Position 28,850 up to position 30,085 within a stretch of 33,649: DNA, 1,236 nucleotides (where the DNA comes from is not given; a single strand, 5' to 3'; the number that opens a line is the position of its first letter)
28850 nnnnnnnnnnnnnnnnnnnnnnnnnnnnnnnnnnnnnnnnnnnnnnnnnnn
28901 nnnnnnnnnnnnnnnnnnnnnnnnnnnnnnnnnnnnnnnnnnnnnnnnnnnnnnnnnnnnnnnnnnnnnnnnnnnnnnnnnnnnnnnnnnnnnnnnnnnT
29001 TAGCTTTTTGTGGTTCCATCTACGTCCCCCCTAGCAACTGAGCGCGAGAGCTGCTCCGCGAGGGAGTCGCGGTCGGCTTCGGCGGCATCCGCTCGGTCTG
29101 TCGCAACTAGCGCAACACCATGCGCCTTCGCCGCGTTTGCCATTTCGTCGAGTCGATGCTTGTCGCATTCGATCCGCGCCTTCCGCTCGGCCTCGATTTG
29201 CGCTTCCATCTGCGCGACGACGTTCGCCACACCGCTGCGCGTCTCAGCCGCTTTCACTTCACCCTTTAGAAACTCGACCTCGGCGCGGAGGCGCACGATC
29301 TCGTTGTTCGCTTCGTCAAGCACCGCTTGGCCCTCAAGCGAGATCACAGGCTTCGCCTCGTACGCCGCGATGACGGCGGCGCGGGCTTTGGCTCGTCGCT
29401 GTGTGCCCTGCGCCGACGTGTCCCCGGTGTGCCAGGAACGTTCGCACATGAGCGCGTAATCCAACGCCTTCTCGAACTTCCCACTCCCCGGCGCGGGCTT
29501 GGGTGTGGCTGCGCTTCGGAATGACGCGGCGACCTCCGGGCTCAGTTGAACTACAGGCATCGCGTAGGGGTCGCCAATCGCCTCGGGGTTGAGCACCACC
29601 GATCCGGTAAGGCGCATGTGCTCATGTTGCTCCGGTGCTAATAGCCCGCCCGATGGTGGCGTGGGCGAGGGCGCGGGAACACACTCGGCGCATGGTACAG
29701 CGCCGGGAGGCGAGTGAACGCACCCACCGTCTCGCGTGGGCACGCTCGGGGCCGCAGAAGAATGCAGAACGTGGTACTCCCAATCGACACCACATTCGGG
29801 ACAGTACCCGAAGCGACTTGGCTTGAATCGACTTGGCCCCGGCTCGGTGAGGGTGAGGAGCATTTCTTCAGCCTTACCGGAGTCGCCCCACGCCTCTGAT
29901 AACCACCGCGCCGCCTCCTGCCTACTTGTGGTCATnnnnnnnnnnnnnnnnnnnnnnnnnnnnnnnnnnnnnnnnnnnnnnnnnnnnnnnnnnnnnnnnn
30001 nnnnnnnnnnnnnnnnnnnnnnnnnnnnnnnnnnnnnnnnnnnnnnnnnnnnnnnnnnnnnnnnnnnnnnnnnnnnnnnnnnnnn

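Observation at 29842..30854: Perfect 97-bp direct repeat gives two otherwise unrelated genes an identical 31-aa N-terminal leader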

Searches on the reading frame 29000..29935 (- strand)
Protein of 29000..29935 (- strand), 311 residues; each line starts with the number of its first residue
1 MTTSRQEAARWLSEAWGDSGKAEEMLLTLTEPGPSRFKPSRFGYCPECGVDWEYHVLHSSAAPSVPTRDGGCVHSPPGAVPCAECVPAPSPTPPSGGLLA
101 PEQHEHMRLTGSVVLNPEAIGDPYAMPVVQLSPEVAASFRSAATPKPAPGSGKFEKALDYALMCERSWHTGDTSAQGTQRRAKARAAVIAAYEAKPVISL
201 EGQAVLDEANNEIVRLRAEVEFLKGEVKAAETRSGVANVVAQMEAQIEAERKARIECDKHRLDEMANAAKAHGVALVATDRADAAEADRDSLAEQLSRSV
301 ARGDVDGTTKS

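Call 7: search_protein_families(library=pfam, max_evalue=0.01, proteins=[window:29000-29935:-])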
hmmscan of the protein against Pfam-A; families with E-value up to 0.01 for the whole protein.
window:29000-29935:- (311 aa): 0 families

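Call 8: search_protein_families(library=phrogs, max_evalue=0.01, proteins=[window:29000-29935:-])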
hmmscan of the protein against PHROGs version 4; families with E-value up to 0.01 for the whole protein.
window:29000-29935:- (311 aa): 0 families

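Call 12: find_homologous_proteins(query=window:29000-29935:-, max_evalue=0.01)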
Query window:29000-29935:- (311 aa): 2 proteins with E <= 0.01 among 8000 candidates.
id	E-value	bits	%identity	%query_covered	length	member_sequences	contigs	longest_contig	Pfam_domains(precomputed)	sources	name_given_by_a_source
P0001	1.4e-121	424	100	66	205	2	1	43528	-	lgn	-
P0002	7.6e-7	47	43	38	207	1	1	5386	-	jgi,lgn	jgi:DNA repair exonuclease SbcCD ATPase subunit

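Call 16: find_encoding_contigs(protein=P0001, flank=10000)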
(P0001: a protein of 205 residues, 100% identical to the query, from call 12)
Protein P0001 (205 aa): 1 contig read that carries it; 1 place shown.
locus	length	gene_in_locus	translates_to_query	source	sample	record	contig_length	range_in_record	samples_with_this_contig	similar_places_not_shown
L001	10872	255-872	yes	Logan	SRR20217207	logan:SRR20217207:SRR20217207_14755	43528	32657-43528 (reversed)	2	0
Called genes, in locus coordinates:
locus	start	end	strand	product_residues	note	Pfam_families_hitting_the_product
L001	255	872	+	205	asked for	-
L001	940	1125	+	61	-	-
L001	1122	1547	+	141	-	PF05866:RusA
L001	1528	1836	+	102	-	-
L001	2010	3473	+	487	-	PF00772:DnaB, PF13481:AAA_25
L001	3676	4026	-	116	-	PF12728:HTH_17 (faint)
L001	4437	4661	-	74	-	-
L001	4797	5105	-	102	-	-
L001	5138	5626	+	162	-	-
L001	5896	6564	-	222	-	-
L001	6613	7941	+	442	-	-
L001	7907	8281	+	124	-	-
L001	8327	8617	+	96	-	-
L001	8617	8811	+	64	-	-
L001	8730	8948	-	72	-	-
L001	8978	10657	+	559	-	PF12236:Head-tail_con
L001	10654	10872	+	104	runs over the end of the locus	-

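Call 56: find_encoding_contigs(protein=P0002, flank=6000)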
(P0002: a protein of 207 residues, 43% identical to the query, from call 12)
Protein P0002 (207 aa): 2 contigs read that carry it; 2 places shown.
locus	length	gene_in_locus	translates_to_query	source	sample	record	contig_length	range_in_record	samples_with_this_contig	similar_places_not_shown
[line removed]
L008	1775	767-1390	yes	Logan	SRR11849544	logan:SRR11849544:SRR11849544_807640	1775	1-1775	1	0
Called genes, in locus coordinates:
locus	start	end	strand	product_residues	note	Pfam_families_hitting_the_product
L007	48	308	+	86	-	-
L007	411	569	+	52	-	-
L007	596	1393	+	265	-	PF12684:DUF3799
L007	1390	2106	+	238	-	-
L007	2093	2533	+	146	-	-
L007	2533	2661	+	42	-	-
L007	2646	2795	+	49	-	-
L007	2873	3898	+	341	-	PF02086:MethyltransfD12 (weak)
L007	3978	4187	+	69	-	-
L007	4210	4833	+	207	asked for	-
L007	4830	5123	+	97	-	-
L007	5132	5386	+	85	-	?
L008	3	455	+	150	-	?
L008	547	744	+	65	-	-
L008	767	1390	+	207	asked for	-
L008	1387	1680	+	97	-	-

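Call 72: list_cluster_members(proteins=[P0003, window:29000-29935:-, window:30848-31135:-, window:30131-30463:-, window:29922-30134:-, window:17245-18252:-])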
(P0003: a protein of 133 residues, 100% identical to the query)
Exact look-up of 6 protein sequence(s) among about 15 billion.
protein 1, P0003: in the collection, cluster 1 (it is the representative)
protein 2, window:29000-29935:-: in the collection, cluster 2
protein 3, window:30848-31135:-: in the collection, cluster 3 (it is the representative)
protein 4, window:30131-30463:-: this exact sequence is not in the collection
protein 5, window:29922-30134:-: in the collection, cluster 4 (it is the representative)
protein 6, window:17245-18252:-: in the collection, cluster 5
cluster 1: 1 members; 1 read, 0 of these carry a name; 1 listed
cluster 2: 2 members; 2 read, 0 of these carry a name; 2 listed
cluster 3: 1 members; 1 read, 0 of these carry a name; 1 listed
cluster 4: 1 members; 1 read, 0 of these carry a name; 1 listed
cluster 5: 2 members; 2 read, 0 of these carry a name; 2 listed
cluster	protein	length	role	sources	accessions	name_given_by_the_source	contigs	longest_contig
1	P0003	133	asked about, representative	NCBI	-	-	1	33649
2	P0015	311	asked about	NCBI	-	-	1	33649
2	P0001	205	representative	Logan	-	-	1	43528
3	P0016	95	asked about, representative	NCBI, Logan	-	-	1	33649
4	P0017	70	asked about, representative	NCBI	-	-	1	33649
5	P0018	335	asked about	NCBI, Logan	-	-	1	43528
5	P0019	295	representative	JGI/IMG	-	-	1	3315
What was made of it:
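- Checked: The NCBI record annotates both (call 72).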

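Call 86: predict_structure(protein=window:29000-29935:-)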
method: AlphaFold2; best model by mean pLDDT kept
length: 311 residues; sequences in the alignment: 1
mean_pLDDT: 54.0   pTM: 0.25
mean pLDDT of the five models: 54.0, 50.5, 48.4, 47.6, 41.8
residues with pLDDT >= 90: 0; 70-90: 77; 50-70: 86; < 50: 148
segments of 3 or more residues with pLDDT < 50: 27-42, 54-82, 84-158, 160-169, 192-198
pLDDT, mean of each block of 10 residues (from residue 1): 60 73 53 34 51 43 36 37 42 31 34 39 38 41 33 44 43 63 52 44 67 81 66 66 82 81 71 61 71 79 60 39
secondary structure, 60 per line:
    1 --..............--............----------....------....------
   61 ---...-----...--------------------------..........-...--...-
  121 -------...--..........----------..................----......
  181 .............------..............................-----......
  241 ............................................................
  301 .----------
elements in order: H3-16 H19-30 E41-44 E51-54 E64-66 E72-74 H101-110 E112-114 E128-130 H133-142 H153-170 H175-193 H200-229 H235-301
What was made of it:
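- AlphaFold (single sequence, low confidence) shows the leader as a self-contained two-helix hairpin ending exactly at the repeat boundary (call 86). AlphaFold places two helices (3-16, 19-30) that end at the repeat boundary (call 86).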
